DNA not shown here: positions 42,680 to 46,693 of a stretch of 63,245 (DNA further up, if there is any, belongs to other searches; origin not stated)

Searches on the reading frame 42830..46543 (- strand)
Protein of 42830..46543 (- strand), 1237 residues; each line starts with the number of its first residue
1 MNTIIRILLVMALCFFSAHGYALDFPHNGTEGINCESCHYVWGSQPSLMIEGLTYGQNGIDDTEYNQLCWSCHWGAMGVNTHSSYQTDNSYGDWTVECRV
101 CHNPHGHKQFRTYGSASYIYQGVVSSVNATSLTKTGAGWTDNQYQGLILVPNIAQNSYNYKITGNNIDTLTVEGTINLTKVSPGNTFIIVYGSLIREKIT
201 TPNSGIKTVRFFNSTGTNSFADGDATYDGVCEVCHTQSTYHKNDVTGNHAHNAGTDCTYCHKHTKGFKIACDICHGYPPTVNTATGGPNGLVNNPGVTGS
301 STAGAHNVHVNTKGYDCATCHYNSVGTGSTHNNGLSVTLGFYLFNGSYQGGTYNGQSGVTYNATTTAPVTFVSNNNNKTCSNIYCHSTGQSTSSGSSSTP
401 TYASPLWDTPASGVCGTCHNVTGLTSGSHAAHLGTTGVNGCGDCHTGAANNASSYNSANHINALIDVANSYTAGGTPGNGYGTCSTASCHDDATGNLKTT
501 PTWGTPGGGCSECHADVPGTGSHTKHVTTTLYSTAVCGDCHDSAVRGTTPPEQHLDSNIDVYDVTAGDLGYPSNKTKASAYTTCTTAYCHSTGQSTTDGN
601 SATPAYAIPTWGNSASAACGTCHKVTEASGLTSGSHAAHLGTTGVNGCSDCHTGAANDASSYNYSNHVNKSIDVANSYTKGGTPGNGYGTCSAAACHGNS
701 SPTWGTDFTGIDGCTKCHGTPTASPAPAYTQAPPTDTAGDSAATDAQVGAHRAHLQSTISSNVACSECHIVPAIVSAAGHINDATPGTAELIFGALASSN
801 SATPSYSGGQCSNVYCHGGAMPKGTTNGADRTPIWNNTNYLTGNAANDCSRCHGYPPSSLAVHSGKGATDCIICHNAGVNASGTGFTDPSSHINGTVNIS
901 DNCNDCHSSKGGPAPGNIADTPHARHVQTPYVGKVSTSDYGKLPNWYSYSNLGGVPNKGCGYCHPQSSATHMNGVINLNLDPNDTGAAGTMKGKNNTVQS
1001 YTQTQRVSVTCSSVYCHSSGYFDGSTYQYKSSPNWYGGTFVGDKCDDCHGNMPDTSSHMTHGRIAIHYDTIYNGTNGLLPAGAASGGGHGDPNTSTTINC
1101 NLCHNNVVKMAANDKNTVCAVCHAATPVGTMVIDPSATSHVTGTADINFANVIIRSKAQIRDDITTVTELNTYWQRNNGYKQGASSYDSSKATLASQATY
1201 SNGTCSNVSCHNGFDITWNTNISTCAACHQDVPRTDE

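Call 36: search_protein_families(library=pfam, proteins=[window:42830-46543:-], max_evalue=0.01)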
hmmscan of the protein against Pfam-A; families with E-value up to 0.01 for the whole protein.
window:42830-46543:- (1237 aa): 4 families
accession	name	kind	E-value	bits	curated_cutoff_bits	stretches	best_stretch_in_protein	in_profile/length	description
PF14522.11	Cytochrome_C7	-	3.8e-27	94.3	24.8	4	507-545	13-52/67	Cytochrome c7 and related cytochrome c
PF09698.15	GSu_C4xC__C2xCH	-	2.8e-18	66.7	21.7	4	1010-1049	1-36/36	Geobacter CxxxxCH...CXXCH motif (GSu_C4xC__C2xCH)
PF14537.11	Cytochrom_c3_2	-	2e-12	47.9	25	0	694-769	10-78/79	Cytochrome c3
PF09699.15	Paired_CXXCH_1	-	0.0089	16.1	20.6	1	31-74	6-37/41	Doubled CXXCH motif (Paired_CXXCH_1)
